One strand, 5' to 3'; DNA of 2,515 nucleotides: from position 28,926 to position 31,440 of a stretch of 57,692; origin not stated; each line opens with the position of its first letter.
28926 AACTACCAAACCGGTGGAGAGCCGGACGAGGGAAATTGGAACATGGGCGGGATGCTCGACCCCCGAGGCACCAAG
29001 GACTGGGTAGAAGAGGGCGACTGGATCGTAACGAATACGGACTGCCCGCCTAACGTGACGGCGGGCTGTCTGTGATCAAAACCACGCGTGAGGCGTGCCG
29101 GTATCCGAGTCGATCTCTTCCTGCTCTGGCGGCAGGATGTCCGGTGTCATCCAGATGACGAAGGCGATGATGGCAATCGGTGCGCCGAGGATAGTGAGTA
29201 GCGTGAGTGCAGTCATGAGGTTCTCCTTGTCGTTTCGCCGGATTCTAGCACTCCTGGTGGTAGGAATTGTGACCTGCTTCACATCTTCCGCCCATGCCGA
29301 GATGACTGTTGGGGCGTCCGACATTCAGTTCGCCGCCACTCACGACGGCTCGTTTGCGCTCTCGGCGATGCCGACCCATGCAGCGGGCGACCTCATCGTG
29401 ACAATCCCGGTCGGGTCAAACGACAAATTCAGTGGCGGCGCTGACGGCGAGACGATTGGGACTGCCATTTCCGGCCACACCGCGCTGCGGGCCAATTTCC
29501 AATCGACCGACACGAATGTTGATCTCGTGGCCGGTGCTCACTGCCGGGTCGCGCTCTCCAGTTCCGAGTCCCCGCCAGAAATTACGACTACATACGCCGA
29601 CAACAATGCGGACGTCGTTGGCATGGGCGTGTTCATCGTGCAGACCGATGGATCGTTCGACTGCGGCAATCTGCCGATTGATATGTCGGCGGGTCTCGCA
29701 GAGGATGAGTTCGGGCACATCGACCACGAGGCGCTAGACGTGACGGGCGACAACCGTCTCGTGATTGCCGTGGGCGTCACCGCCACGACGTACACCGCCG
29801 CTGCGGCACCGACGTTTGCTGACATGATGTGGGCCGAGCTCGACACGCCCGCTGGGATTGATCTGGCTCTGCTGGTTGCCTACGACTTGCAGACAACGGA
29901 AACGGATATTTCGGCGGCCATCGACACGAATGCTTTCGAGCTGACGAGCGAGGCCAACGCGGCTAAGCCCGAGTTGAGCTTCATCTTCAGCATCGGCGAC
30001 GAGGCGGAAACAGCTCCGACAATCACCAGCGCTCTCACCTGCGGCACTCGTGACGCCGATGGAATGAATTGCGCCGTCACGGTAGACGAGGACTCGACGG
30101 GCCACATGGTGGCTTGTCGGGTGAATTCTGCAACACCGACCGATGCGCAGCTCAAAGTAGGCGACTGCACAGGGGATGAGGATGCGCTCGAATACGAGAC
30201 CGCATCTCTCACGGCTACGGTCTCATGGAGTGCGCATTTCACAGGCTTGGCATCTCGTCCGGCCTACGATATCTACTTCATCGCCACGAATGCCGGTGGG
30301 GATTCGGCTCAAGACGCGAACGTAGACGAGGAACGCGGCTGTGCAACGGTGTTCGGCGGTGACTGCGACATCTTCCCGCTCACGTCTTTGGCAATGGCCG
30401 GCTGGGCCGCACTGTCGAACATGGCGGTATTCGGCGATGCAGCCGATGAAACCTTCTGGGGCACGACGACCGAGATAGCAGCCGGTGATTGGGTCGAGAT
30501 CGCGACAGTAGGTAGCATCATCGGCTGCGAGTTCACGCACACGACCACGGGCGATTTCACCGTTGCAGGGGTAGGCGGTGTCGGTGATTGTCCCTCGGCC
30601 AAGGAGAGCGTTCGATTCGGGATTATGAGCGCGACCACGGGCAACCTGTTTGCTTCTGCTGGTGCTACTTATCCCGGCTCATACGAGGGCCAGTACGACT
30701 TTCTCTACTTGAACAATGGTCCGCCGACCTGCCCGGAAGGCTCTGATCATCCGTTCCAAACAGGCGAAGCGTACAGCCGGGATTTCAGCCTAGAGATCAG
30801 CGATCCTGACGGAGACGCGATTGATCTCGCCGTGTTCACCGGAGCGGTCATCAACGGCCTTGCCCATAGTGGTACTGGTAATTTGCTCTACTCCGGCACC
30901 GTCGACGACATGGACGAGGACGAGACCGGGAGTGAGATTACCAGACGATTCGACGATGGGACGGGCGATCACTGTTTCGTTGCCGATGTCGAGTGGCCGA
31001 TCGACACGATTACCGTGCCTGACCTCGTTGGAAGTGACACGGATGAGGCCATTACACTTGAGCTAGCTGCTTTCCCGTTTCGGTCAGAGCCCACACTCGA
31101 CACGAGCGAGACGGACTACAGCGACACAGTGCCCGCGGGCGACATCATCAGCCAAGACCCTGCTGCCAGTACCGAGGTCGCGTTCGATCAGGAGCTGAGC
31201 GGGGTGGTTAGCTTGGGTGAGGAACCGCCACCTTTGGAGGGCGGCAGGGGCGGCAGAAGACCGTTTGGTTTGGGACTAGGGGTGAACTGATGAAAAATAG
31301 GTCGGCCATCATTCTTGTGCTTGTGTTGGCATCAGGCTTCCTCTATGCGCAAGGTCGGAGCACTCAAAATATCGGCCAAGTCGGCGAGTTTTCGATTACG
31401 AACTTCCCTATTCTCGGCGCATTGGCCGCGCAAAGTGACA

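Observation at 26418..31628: Three Sec-signal, disulfide-rich proteins (885, 691 and 112 aa) as the first genes of the late transcript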

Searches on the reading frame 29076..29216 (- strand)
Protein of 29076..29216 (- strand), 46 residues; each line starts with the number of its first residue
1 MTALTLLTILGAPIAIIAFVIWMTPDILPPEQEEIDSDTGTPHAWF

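Call 31: search_protein_families(library=pfam, proteins=[window:29076-29216:-], max_evalue=0.001)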
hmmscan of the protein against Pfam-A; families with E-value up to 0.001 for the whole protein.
window:29076-29216:- (46 aa): 0 families

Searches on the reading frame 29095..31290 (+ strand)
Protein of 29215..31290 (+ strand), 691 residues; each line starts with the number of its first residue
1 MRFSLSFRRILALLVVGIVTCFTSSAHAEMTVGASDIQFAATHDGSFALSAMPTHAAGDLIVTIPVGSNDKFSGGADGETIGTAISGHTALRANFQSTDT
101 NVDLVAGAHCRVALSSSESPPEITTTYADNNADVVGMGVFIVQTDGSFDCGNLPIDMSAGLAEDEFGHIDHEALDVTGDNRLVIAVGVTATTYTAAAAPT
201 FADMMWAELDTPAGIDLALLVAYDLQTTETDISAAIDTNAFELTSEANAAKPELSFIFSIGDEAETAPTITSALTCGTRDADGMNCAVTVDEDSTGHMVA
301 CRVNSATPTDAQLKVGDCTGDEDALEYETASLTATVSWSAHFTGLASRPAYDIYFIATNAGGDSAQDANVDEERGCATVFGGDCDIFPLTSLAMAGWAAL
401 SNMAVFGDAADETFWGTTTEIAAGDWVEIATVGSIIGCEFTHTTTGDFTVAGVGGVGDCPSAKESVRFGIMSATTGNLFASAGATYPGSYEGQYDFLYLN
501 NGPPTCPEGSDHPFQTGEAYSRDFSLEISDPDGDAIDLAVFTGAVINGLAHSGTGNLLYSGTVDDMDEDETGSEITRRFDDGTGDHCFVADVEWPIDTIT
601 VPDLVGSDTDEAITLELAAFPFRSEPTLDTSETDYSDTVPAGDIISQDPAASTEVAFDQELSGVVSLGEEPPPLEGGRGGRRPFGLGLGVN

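Call 5: search_protein_families(library=pfam, proteins=[window:29215-31290:+], max_evalue=1)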
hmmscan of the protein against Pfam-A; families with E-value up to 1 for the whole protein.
window:29215-31290:+ (691 aa): 1 family
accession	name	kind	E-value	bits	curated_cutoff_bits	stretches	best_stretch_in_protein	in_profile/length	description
PF03793.24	PASTA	-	1.5e-07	31.7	23.2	1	599-660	1-57/64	PASTA domain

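Call 6: search_protein_families(library=phrogs, proteins=[window:29215-31290:+], max_evalue=0.1)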
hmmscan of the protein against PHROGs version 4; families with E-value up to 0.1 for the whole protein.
window:29215-31290:+ (691 aa): 0 families

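Call 8: search_solved_structures(query=window:29215-31290:+, max_evalue=1, show_alignments=2)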
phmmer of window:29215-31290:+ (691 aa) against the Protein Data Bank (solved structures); distinct sequences matched with E-value up to 1: 5.
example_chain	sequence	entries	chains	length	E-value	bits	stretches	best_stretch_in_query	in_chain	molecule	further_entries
2kud_A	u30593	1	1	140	0.22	13.5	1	599-671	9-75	Serine/threonine-protein kinase pknB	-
3m9g_A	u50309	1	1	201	0.29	13.1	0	631-665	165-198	Protein kinase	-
5e10_A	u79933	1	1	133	0.3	13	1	599-671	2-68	Serine/threonine-protein kinase PknB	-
3py9_A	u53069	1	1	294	0.34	12.9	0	631-670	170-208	Protein kinase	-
2kui_A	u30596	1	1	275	0.4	12.6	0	599-671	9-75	Serine/threonine-protein kinase pknB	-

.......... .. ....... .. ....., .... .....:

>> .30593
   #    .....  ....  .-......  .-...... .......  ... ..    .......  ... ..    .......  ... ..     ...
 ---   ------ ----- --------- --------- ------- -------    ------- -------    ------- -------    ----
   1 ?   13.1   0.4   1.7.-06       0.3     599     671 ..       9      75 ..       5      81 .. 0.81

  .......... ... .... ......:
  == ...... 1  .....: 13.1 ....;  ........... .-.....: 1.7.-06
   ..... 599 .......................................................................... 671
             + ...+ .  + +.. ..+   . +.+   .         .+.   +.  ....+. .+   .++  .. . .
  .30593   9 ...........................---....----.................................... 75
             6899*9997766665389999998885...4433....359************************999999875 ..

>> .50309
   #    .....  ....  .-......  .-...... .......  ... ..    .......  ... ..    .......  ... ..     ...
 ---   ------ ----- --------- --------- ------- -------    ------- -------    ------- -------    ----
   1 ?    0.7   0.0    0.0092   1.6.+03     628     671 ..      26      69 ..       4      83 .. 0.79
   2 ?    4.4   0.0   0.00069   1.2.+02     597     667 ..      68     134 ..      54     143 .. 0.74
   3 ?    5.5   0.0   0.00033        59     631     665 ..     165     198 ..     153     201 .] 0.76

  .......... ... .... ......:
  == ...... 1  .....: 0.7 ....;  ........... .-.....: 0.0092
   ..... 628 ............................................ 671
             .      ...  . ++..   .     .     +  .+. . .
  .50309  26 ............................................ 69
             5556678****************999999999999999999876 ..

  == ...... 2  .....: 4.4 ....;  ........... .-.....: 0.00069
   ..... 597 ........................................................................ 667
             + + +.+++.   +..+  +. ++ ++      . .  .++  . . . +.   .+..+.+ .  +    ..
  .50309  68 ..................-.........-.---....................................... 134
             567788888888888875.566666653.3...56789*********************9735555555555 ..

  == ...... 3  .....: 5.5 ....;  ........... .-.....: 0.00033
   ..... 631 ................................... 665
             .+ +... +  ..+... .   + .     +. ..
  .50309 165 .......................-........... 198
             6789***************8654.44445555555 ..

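Call 15: find_homologous_proteins(query=window:29215-31290:+, max_evalue=0.001)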
Query window:29215-31290:+ (691 aa): 2 proteins with E <= 0.001 among 8000 candidates.
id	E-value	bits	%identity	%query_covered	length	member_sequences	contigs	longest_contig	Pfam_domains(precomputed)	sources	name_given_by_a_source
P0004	0.0e+0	1470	100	96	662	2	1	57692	PF03793.25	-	-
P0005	1.2e-223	763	62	88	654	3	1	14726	-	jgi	-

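Call 16: find_encoding_contigs(protein=P0005, flank=10000)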
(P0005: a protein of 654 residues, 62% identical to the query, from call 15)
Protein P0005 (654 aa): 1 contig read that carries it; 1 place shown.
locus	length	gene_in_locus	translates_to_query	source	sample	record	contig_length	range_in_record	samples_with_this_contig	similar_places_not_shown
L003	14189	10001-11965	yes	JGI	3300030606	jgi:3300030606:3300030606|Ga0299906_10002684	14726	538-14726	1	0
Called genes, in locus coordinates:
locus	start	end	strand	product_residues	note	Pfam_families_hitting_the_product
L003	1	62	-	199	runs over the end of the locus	?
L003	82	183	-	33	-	-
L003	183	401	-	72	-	-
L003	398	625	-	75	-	-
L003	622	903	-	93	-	-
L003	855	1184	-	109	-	-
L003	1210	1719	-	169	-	PF13560:HTH_31, PF01381:HTH_3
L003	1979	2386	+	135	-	-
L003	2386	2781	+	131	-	-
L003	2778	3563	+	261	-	-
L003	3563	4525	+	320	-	PF06745:ATPase, PF13481:AAA_25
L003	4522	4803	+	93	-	-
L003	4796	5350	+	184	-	-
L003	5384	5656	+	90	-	PF24729:Acb2_Tad1_hairpin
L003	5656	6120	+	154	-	-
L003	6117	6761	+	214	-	-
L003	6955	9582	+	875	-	-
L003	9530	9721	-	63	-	-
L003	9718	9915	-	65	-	-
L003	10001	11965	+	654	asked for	-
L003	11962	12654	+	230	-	-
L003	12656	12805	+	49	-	-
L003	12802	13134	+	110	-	-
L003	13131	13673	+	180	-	PF06763:Minor_tail_Z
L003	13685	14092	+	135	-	-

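Call 39: find_related_loci(query=A2, collection=viral_contigs, flank=10000)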
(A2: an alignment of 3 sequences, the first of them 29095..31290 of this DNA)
Query A2 (731 aa) in viral_contigs; peptide patterns used: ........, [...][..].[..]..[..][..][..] (x = any residue, [..] = any of these).
113 stretches matched a pattern; 1 encode a relative of the query (tblastn E <= 1e-3); 1 distinct loci.
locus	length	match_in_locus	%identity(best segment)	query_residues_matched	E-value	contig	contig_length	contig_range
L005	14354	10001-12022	59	13-701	0e+0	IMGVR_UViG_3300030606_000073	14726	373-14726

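Call 51: search_dna_similar(query=window:29215-31287:+, collection=phages, mode=protein, max_evalue=0.01)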
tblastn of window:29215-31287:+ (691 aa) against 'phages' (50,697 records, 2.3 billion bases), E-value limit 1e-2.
No match.

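Call 55: search_protein_families(library=ncbifam, proteins=[window:29215-31287:+, L003:11962-12651:+], max_evalue=0.1)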
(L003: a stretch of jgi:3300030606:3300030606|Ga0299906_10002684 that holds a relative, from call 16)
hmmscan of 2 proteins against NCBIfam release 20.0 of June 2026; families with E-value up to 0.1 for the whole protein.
window:29215-31287:+ (691 aa): 1 family
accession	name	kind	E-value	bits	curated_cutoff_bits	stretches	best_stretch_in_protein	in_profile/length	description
NF033483.0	PknB_PASTA_kin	equivalog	0.00037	19.7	450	1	598-670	432-499/563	Stk1 family PASTA domain-containing Ser/Thr kinase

L003:11962-12651:+ (230 aa): 0 families
